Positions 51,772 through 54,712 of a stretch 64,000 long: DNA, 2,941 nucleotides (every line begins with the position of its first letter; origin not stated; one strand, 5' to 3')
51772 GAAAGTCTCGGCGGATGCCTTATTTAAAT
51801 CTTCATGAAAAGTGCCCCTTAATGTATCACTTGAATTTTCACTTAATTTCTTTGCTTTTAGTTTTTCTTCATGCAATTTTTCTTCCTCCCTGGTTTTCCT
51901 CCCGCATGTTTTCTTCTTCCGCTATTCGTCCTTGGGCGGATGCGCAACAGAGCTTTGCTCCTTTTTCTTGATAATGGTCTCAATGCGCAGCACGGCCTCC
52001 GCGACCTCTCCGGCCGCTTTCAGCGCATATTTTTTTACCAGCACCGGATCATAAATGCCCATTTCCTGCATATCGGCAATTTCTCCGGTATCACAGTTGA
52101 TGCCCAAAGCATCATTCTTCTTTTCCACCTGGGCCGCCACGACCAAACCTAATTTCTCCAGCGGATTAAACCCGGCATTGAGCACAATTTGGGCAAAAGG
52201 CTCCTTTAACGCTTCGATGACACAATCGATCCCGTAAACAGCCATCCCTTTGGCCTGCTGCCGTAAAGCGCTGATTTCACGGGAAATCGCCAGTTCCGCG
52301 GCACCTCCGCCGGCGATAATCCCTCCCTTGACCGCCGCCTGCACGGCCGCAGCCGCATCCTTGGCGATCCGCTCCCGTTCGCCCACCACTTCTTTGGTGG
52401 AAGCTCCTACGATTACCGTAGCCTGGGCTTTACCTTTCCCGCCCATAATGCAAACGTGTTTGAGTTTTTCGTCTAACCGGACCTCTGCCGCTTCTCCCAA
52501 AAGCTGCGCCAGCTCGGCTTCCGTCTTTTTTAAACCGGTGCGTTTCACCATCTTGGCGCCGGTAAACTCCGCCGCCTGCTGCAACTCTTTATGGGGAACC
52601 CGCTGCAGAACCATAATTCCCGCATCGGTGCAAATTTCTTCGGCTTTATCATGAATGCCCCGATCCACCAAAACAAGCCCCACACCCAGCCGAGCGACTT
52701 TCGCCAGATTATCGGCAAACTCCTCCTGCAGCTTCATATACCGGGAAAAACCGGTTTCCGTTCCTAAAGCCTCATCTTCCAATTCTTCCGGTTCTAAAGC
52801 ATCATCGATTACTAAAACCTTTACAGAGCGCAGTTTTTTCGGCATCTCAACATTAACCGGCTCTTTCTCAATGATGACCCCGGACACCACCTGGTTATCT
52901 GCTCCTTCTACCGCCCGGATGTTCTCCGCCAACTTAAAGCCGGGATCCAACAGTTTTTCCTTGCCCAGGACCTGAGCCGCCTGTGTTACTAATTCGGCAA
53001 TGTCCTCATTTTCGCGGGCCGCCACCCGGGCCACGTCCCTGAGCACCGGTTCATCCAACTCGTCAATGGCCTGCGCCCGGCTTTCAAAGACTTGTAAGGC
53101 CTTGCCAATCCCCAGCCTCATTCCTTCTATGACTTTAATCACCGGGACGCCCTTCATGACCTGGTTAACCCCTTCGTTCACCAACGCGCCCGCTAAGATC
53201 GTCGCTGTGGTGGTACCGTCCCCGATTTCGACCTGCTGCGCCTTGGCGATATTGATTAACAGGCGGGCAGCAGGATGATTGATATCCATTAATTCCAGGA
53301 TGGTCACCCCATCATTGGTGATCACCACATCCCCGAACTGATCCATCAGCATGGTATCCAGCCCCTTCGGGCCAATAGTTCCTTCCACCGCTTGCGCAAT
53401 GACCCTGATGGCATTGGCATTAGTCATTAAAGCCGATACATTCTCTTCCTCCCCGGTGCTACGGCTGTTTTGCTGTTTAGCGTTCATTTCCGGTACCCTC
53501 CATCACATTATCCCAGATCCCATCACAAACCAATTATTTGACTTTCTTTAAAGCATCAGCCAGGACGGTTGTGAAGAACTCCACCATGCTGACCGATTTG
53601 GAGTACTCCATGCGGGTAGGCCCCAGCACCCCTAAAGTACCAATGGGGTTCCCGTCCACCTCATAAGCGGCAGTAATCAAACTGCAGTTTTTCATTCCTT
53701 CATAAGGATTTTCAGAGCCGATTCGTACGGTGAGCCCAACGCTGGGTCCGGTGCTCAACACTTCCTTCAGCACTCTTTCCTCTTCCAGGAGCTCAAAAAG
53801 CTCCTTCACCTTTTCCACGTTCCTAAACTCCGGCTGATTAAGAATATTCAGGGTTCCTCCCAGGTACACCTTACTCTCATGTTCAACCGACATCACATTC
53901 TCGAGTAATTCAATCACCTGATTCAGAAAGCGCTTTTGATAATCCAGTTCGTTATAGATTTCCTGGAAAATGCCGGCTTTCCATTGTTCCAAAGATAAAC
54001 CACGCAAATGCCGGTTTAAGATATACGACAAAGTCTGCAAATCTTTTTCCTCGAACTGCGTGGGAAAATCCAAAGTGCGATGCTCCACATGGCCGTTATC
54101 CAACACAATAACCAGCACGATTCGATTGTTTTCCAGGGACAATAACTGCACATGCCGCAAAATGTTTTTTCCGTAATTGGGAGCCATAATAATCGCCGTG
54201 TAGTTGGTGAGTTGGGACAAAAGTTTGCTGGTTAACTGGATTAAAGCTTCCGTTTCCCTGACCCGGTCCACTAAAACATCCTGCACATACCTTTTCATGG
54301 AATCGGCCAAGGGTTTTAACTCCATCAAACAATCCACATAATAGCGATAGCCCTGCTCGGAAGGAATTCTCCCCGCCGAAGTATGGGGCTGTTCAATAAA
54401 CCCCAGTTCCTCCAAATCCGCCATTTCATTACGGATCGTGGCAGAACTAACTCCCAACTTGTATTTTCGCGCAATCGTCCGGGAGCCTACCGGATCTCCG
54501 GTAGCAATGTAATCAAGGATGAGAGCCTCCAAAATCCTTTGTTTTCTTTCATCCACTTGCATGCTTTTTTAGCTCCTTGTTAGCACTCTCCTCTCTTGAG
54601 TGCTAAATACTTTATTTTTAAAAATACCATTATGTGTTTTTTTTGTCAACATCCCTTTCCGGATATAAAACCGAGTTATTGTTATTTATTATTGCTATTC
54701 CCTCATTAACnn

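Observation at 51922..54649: Archaeal-type (thermosome/CCT-like) chaperonin between hrcA and grpE under a single CIRCE operator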

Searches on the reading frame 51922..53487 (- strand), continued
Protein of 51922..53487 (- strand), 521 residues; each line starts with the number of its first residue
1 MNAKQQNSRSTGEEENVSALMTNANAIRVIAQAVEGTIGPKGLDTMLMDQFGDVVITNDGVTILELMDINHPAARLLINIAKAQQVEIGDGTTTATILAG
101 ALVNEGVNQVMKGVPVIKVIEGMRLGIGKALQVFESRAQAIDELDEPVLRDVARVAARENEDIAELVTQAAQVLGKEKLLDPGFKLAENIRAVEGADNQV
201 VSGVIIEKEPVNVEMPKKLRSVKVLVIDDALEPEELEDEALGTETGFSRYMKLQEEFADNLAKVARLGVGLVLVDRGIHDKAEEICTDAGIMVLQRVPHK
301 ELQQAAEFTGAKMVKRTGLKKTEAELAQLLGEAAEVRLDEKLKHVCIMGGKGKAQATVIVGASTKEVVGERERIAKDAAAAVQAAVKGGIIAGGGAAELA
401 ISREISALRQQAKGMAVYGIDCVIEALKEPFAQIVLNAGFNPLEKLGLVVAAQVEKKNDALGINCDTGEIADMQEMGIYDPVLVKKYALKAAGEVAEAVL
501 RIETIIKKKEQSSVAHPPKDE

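Call 53: list_cluster_members(proteins=[window:51922-53487:-, P0147, P0148, P0157, P0158, P0161, P0162, P0166, P0168, P0173])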
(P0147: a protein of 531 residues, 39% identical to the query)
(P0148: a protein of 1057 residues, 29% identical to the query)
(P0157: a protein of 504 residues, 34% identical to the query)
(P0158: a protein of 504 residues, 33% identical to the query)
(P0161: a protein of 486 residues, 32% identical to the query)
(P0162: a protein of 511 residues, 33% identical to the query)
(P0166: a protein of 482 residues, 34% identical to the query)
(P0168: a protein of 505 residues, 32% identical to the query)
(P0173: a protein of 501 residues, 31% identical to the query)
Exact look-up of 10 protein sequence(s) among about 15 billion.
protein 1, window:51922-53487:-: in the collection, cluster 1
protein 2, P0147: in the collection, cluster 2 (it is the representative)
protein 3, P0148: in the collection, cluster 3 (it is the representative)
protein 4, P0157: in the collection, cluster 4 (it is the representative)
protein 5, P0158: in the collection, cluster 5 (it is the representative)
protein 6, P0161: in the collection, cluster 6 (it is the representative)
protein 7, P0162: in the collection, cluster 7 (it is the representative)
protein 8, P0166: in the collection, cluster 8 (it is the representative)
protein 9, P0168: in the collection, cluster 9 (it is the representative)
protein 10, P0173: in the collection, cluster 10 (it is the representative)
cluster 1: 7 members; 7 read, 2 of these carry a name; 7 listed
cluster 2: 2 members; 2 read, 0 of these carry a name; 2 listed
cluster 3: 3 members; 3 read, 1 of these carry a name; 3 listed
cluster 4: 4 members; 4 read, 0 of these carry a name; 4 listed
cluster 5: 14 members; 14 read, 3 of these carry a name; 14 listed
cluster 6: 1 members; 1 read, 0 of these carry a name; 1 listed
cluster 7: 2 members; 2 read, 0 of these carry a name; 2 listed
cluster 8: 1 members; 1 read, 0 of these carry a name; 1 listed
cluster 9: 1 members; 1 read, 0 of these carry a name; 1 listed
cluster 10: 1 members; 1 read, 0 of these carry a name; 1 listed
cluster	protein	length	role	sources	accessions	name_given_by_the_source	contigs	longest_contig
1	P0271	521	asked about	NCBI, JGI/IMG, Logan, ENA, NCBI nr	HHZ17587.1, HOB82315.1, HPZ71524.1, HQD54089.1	MAG TPA: TCP-1/cpn60 chaperonin family protein [Peptococcaceae bacterium] | chaperonin GroEL (HSP60 family) | chaperonin [Clostridia bacterium]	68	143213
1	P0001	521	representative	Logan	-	-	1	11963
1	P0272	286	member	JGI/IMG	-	chaperonin GroEL (HSP60 family)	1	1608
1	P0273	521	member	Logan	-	-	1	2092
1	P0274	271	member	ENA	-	-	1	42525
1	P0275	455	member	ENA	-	-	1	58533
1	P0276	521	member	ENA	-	-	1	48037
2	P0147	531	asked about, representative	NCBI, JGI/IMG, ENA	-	-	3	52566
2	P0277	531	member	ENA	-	-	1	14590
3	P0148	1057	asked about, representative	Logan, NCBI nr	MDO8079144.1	thermosome subunit alpha [Candidatus Freyarchaeota archaeon]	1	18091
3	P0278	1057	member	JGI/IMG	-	-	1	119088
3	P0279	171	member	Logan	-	-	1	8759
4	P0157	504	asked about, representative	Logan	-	-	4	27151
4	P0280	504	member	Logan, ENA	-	-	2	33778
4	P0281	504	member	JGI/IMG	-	-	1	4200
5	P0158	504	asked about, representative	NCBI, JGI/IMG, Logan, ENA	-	chaperonin GroEL (HSP60 family)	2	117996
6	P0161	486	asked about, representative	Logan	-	-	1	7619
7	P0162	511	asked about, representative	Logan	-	-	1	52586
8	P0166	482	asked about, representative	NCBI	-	-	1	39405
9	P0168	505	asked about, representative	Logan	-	-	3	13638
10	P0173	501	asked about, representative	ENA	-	-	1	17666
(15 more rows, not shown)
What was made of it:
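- The identical protein is found on 68 contigs (call 53).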

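Call 58: find_encoding_contigs(protein=P0158, flank=6000, max_places=3)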
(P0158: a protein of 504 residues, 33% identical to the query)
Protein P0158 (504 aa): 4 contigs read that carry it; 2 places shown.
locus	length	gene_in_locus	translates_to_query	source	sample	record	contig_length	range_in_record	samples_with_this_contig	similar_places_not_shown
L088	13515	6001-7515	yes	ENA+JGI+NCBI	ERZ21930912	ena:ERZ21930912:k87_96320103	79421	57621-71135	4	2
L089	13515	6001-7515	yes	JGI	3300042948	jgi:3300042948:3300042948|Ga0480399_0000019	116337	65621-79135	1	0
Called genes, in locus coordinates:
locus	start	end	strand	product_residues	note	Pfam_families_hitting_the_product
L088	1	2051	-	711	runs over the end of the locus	PF21033:RMD1-3 (weak), PF23914:TPR_CcmH_CycH, PF13432:TPR_16 (weak), PF14559:TPR_19 (weak), PF23914:TPR_CcmH_CycH, PF13431:TPR_17 (weak), PF13432:TPR_16 (weak), PF13181:TPR_8 (weak), +17 more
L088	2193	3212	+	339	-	PF08240:ADH_N, PF16912:Glu_dehyd_C, PF00107:ADH_zinc_N, PF13602:ADH_zinc_N_2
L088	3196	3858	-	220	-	-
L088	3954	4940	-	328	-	-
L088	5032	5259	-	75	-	-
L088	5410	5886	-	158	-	-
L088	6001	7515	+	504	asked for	PF00118:Cpn60_TCP1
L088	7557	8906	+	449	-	PF00330:Aconitase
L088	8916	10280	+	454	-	PF00275:EPSP_synthase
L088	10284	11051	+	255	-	PF01743:PolyA_pol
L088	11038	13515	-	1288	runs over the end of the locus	-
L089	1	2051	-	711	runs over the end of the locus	PF21033:RMD1-3 (weak), PF23914:TPR_CcmH_CycH, PF13432:TPR_16 (weak), PF14559:TPR_19 (weak), PF23914:TPR_CcmH_CycH, PF13431:TPR_17 (weak), PF13432:TPR_16 (weak), PF13181:TPR_8 (weak), +17 more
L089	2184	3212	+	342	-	PF08240:ADH_N, PF16912:Glu_dehyd_C, PF00107:ADH_zinc_N, PF13602:ADH_zinc_N_2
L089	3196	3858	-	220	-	-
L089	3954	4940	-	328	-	-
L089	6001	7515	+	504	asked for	PF00118:Cpn60_TCP1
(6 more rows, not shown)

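Call 59: find_encoding_contigs(protein=P0157, flank=5000, max_places=2)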
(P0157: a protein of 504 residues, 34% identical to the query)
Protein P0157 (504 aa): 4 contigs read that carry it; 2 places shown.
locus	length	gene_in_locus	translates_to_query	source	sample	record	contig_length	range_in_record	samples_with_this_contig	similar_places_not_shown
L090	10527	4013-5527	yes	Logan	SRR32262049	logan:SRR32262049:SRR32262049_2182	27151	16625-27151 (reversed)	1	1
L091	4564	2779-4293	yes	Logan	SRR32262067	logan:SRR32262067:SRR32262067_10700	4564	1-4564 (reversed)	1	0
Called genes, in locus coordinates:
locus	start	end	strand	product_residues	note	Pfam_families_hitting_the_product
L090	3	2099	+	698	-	?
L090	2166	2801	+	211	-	PF01386:Ribosomal_L25p, PF14693:Ribosomal_TL5_C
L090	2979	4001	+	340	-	PF03444:WHD_HrcA (weak), PF01628:HrcA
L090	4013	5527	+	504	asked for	PF00118:Cpn60_TCP1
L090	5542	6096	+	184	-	PF01025:GrpE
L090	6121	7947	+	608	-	PF00012:HSP70, PF06723:MreB_Mbl, PF00012:HSP70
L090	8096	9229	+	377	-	PF00226:DnaJ, PF01556:DnaJ_C, PF00684:DnaJ_CXXCXGXG, PF27439:DnaJ_C_2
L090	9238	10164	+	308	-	PF06325:PrmA, PF01135:PCMT (weak), PF05175:MTS, PF13847:Methyltransf_31 (weak)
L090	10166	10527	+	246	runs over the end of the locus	PF20260:PUA_4, PF04452:Methyltrans_RNA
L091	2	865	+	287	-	?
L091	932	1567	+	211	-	PF01386:Ribosomal_L25p, PF14693:Ribosomal_TL5_C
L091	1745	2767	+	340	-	PF03444:WHD_HrcA (weak), PF01628:HrcA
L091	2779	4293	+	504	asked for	PF00118:Cpn60_TCP1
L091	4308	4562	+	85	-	?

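Call 60: find_encoding_contigs(protein=P0162, flank=5000, max_places=2)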
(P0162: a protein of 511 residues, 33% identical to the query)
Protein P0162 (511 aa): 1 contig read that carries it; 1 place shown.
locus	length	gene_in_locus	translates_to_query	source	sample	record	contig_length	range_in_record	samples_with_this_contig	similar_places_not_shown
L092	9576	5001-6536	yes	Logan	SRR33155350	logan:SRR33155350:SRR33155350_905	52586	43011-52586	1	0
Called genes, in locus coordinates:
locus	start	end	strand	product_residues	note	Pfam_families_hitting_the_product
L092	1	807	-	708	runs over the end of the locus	PF24575:TPR_Slam (weak), PF00515:TPR_1, PF23914:TPR_CcmH_CycH, PF13414:TPR_11, PF13432:TPR_16, PF14559:TPR_19, PF23914:TPR_CcmH_CycH, PF21033:RMD1-3, +19 more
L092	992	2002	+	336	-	PF08240:ADH_N, PF16912:Glu_dehyd_C, PF00107:ADH_zinc_N, PF13602:ADH_zinc_N_2 (weak)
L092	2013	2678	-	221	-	-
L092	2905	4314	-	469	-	-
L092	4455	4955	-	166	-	-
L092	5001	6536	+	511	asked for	PF00118:Cpn60_TCP1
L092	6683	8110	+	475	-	PF01637:ATPase_2, PF13191:AAA_16 (faint), PF13173:AAA_14 (weak), PF13401:AAA_22 (weak)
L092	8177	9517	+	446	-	PF00330:Aconitase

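Call 61: find_encoding_contigs(protein=P0147, flank=5000, max_places=2)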
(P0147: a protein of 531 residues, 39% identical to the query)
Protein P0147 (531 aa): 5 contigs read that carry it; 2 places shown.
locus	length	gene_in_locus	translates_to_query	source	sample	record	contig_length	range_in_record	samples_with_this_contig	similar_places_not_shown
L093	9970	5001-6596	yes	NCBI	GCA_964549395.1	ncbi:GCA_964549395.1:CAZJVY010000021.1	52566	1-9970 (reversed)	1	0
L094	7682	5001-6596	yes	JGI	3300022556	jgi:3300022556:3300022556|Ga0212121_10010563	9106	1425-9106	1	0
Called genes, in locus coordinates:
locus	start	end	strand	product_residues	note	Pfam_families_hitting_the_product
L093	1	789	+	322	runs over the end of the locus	PF00246:Peptidase_M14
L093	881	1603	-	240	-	PF00333:Ribosomal_S5, PF03719:Ribosomal_S5_C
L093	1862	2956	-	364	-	PF01555:N6_N4_Mtase, PF18755:RAMA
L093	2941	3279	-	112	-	-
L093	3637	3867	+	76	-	PF04964:Flp_Fap (weak)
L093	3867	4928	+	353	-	PF01628:HrcA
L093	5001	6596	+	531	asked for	PF00118:Cpn60_TCP1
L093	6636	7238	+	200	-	PF01025:GrpE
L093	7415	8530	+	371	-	PF00091:Tubulin, PF12327:FtsZ_C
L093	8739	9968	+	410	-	?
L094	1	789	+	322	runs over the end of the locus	PF00246:Peptidase_M14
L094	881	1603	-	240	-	PF00333:Ribosomal_S5, PF03719:Ribosomal_S5_C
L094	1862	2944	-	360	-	PF01555:N6_N4_Mtase, PF18755:RAMA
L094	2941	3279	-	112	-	-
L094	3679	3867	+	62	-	PF04964:Flp_Fap (weak)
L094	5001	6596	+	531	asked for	PF00118:Cpn60_TCP1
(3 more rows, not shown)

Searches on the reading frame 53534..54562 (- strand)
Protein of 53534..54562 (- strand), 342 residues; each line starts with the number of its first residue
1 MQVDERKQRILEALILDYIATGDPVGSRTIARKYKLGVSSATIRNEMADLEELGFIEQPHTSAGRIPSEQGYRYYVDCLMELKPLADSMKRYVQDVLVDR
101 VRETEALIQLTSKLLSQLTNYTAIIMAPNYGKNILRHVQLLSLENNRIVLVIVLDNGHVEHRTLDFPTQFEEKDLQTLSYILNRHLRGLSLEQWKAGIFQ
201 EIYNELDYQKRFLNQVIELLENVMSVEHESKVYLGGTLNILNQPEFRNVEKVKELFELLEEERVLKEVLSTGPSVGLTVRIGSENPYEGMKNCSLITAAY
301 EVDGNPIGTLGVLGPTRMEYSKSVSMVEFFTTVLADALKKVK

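Call 3: search_protein_families(library=pfam, proteins=[window:53534-54562:-])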
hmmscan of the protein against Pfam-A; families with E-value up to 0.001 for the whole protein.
window:53534-54562:- (342 aa): 3 families
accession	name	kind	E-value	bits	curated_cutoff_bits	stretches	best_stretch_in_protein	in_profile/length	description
PF01628.27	HrcA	-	7.7e-72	242.2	22.2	1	105-324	1-215/215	HrcA protein C terminal domain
PF03444.21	HrcA_DNA-bdg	-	0.00029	20.9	21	1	7-72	6-70/79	Winged helix-turn-helix transcription repressor, HrcA DNA-binding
PF08279.18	HTH_11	-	0.00096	19.4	25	0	25-55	16-44/55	HTH domain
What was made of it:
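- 53534..54562 (-): hrcA, the heat-inducible transcriptional repressor that binds CIRCE (342 aa). Call 3: PF01628, 242 bits.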

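Call 4: search_protein_families(library=ncbifam, proteins=[window:53534-54562:-])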
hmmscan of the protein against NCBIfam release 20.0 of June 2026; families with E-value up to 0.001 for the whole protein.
window:53534-54562:- (342 aa): 2 families
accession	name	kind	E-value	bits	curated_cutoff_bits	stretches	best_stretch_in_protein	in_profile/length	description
TIGR00331.1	hrcA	equivalog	3.4e-111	372.1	197.2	1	4-337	1-337/338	heat-inducible transcriptional repressor HrcA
NF003033.0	PRK03911.1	equivalog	4.2e-15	56.1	248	1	5-81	5-81/264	HrcA family transcriptional regulator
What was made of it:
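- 53534..54562 (-): Call 4: TIGR00331 hrcA, 372 bits (cutoff 197).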
